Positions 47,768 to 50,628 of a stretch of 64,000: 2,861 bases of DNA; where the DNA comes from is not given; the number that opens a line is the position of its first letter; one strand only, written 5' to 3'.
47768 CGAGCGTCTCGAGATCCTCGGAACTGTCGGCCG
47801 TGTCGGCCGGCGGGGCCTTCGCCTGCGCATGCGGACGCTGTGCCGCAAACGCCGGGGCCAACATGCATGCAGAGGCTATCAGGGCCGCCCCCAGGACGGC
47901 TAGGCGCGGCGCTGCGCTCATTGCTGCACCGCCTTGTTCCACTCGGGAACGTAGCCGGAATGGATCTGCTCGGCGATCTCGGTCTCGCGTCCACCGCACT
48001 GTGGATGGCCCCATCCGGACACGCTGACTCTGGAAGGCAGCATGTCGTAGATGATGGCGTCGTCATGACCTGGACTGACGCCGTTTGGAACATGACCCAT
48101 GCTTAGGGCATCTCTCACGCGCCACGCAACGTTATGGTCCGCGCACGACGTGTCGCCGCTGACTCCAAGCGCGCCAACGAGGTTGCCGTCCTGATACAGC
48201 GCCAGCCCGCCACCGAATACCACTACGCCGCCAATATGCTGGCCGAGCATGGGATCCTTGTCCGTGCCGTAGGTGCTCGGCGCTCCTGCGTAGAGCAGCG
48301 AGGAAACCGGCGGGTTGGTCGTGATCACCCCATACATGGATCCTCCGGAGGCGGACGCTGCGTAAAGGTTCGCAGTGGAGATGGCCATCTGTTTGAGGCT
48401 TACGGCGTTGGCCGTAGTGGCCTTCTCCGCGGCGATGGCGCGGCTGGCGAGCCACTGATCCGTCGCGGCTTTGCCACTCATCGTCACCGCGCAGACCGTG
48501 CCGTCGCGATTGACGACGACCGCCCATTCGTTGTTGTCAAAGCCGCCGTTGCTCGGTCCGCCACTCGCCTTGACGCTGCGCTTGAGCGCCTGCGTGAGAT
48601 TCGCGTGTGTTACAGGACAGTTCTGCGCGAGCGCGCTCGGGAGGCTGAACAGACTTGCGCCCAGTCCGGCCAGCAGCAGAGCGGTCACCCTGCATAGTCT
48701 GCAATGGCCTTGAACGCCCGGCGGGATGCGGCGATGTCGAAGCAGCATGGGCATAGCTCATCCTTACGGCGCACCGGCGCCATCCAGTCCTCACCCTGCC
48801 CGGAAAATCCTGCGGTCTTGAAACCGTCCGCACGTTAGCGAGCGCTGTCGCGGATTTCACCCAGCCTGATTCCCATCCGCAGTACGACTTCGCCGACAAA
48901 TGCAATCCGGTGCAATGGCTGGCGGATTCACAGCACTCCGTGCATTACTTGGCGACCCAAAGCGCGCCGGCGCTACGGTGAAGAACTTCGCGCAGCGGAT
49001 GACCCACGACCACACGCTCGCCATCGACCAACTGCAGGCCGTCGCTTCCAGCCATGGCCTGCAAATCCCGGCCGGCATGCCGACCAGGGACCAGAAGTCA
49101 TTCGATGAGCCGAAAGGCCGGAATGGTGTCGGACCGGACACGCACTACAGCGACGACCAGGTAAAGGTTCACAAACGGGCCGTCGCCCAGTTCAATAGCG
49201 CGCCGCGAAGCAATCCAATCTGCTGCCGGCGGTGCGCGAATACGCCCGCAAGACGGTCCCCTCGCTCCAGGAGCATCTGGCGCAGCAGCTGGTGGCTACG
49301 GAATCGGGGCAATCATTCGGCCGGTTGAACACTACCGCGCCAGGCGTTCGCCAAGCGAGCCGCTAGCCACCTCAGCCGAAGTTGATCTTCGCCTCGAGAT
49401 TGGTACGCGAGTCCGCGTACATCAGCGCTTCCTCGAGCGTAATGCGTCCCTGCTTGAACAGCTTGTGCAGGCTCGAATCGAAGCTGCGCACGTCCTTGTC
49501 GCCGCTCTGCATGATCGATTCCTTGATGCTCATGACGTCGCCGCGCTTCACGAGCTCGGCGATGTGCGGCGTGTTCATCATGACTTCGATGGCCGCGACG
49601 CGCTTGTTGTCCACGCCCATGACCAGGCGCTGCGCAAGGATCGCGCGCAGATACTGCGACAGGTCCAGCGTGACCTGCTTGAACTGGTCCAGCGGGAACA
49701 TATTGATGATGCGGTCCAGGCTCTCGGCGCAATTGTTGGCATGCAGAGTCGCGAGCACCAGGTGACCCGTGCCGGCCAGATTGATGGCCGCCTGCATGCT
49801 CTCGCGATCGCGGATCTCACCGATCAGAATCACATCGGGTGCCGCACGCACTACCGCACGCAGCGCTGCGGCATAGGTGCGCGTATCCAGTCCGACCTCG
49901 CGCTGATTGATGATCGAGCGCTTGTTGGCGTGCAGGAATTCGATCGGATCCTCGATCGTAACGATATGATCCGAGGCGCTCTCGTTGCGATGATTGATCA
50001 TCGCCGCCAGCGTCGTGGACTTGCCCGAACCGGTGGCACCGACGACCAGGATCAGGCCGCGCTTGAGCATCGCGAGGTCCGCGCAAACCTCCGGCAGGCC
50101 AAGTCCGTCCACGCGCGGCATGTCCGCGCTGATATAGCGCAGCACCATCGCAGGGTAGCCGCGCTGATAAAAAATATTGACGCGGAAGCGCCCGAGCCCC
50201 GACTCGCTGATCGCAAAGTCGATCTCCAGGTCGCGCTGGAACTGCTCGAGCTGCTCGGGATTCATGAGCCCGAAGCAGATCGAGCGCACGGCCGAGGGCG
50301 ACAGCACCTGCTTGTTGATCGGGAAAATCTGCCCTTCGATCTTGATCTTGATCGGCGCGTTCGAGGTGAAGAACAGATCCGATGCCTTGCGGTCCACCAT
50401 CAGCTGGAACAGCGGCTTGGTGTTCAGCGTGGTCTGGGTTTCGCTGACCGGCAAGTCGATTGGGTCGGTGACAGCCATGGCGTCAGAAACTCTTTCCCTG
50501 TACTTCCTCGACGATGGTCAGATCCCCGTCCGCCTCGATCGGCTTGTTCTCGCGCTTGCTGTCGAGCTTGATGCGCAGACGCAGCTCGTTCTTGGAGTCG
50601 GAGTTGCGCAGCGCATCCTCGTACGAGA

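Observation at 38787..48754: Nine-gene operon that hard-wires a PQQ (XoxF-like) dehydrogenase to its own dedicated cytochrome c oxidase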

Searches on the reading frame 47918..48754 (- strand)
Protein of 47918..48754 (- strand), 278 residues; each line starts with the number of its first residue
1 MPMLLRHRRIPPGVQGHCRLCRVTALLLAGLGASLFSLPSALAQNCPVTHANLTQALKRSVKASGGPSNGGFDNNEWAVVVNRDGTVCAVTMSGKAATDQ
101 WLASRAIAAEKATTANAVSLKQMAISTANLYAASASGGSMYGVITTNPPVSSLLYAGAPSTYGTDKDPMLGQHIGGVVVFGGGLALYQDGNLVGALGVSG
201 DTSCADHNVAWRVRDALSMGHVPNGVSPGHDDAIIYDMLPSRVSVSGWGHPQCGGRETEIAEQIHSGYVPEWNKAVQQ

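Call 4: search_protein_families(library=pfam, proteins=[window:47918-48754:-], max_evalue=0.01)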
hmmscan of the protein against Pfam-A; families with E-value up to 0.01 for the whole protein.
window:47918-48754:- (278 aa): 1 family
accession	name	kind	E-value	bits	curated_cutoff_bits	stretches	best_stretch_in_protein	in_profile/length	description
PF03928.20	HbpS-like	-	1.8e-11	44.6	25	1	80-210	28-123/128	Haem degrading protein HbpS-like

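Call 5: search_protein_families(library=ncbifam, proteins=[window:47918-48754:-], max_evalue=0.01)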
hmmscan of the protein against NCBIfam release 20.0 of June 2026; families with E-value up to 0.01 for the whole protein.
window:47918-48754:- (278 aa): 0 families

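Call 63: search_solved_structures(query=window:47918-48754:-, max_evalue=0.01)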
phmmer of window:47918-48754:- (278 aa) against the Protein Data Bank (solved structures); distinct sequences matched with E-value up to 0.01: 2.
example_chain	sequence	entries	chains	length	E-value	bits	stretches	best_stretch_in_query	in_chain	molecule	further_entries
5cx7_A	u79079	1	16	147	4.5e-05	26.2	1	172-220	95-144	ATP:cob(I)alamin adenosyltransferase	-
6bws_A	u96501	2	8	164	0.0078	18.9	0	176-218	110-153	Glycolate utilization protein | Efga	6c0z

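Call 68: list_cluster_members(proteins=[window:47918-48754:-, window:45945-47921:-, window:44908-45876:-, window:44105-44890:-, window:43115-44101:-, window:41156-43105:-, window:40540-41166:-, window:38787-40091:-, window:49372-50478:-, window:35958-36911:+])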
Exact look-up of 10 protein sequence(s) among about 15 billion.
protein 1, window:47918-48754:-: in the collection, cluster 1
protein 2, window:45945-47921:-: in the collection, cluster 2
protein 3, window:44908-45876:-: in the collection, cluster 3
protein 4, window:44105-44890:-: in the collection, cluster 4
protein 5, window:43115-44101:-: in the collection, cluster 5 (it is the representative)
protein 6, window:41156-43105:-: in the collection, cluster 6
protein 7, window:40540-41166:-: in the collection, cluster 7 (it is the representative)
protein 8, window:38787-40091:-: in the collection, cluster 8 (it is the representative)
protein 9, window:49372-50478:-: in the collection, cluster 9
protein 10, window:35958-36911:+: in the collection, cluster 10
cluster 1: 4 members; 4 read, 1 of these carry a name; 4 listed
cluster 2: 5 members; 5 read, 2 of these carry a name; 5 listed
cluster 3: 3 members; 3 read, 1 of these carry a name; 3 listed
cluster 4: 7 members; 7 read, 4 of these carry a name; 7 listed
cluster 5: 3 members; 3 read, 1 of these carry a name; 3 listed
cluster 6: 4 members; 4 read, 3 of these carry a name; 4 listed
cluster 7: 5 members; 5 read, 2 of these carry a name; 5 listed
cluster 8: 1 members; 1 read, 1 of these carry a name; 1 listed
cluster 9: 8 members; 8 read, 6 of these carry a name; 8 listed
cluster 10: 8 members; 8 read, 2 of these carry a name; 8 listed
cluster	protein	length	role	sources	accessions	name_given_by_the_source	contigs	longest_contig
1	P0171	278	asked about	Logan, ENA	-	-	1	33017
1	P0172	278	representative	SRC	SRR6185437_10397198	-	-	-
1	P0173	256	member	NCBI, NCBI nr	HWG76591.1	MAG TPA: heme-binding protein [Steroidobacteraceae bacterium] | heme-binding protein [Steroidobacteraceae bacterium]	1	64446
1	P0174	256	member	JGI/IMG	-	-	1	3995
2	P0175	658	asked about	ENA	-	-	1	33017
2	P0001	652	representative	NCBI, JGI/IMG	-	PQQ-dependent dehydrogenase (methanol/ethanol family)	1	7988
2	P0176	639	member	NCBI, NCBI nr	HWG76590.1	MAG TPA: PQQ-dependent dehydrogenase, methanol/ethanol family [Steroidobacteraceae ... | PQQ-dependent dehydrogenase, methanol/ethanol family [Steroidobacteraceae bacterium]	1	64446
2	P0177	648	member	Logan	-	-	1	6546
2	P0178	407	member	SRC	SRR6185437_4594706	-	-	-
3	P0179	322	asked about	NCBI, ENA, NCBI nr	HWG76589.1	MAG TPA: transporter substrate-binding domain-containing protein [Steroidobacteraceae ... | transporter substrate-binding domain-containing protein [Steroidobacteraceae bacterium]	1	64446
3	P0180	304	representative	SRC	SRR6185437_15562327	-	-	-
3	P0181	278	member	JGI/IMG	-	-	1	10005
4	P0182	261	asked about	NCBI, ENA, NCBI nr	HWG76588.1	MAG TPA: c-type cytochrome [Steroidobacteraceae bacterium] | c-type cytochrome [Steroidobacteraceae bacterium]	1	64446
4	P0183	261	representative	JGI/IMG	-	cytochrome c oxidase cbb3-type subunit 3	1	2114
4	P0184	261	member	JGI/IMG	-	cytochrome c oxidase cbb3-type subunit 3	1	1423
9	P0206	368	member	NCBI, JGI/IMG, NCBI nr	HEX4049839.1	MAG TPA: PilT/PilU family type 4a pilus ATPase [Steroidobacteraceae bacterium] | twitching motility protein PilU | PilT/PilU family type 4a pilus ATPase [Steroidobacteraceae bacterium]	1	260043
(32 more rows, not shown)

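Call 69: find_encoding_contigs(protein=P0206, flank=10000, max_places=3)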
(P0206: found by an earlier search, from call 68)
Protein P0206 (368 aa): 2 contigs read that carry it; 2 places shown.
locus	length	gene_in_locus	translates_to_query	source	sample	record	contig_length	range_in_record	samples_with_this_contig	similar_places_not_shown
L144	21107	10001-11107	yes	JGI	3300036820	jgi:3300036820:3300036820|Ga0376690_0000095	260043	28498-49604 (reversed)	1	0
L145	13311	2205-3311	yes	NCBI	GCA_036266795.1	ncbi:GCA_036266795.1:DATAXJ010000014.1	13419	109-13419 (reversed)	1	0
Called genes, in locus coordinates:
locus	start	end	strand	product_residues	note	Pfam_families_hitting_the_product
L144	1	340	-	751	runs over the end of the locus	PF01464:SLT, PF23577:LysM_RLK (faint), PF01476:LysM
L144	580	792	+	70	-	-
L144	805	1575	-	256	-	PF01656:CbiA, PF09140:MipZ (weak), PF10609:ParA (faint), PF13614:AAA_31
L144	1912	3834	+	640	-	PF02518:HATPase_c (weak), PF13589:HATPase_c_3, PF00183:HSP90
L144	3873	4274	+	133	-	PF01641:SelR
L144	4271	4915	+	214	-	PF02129:Peptidase_S15, PF12146:Hydrolase_4, PF12697:Abhydrolase_6 (faint), PF00561:Abhydrolase_1 (faint), PF20408:Abhydrolase_11 (weak)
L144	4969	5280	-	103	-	PF00216:Bac_DNA_binding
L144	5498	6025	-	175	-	PF02325:CCB3_YggT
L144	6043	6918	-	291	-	PF03807:F420_oxidored, PF14748:P5CR_dimer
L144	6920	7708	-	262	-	PF01168:Ala_racemase_N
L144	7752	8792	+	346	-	PF00437:T2SSE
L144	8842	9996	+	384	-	PF00437:T2SSE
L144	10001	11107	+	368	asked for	PF00437:T2SSE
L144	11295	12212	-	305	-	PF10418:DHODB_Fe-S_bind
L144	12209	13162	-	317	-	PF02729:OTCace_N, PF00185:OTCace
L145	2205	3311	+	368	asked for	PF00437:T2SSE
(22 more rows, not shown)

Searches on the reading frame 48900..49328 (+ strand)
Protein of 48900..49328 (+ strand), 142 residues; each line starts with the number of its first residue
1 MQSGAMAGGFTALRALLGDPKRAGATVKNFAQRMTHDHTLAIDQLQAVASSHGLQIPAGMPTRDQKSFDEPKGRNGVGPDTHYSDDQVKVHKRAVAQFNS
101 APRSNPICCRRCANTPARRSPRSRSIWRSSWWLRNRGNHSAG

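Call 35: search_protein_families(library=pfam, proteins=[window:48900-49328:+], max_evalue=1)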
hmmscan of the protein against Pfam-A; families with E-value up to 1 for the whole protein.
window:48900-49328:+ (142 aa): 1 family
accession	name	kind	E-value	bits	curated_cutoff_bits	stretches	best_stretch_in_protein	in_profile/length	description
PF13628.12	DUF4142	-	3.7e-14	53.6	27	1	21-101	27-108/138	Domain of unknown function (DUF4142)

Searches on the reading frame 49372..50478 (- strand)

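Call 35: search_protein_families(library=pfam, proteins=[window:49372-50478:-], max_evalue=1)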
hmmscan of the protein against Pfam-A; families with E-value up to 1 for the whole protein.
window:49372-50478:- (368 aa): 23 families
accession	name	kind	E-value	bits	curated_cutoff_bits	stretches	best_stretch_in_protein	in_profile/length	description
PF00437.27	T2SSE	-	1.2e-43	149.6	24.9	1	24-354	16-322/370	Type II/IV secretion system protein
PF01580.24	FtsK_SpoIIIE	-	0.00012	22.1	24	1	134-161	34-60/221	FtsK/SpoIIIE family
PF13401.12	AAA_22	-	0.00014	22.7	27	1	140-181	5-45/130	AAA domain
PF13555.12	AAA_29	-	0.0013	18.8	27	1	139-161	21-43/61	P-loop containing region of AAA domain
PF25199.1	nSTAND_NTPase5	-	0.0014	18.9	34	1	139-178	40-79/145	Novel STAND NTPase 5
PF13191.12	AAA_16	-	0.002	19.1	32.6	1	141-242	25-136/167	AAA ATPase domain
PF01935.23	DUF87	-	0.0024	18.5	23.2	1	143-167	26-50/220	Helicase HerA, central domain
PF13671.12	AAA_33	-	0.0025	18.5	27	1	142-237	1-95/143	AAA domain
PF00005.33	ABC_tran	-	0.0032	18.5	25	1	142-193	13-67/137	ABC transporter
PF13245.12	AAA_19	-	0.0058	17.3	25.1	1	137-205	8-71/134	AAA domain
PF06414.18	Zeta_toxin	-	0.0072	16.2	22.3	1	142-193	18-68/199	Zeta toxin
PF13476.12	AAA_23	-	0.0094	17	27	1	139-160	18-39/201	AAA domain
PF01926.29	MMR_HSR1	-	0.0097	16.5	21.9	1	143-189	2-48/113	50S ribosome-binding GTPase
PF00448.28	SRP54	-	0.0099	16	22.7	1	142-169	3-30/196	SRP54-type protein, GTPase domain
PF13173.12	AAA_14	-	0.012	16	27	1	141-190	3-54/129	AAA domain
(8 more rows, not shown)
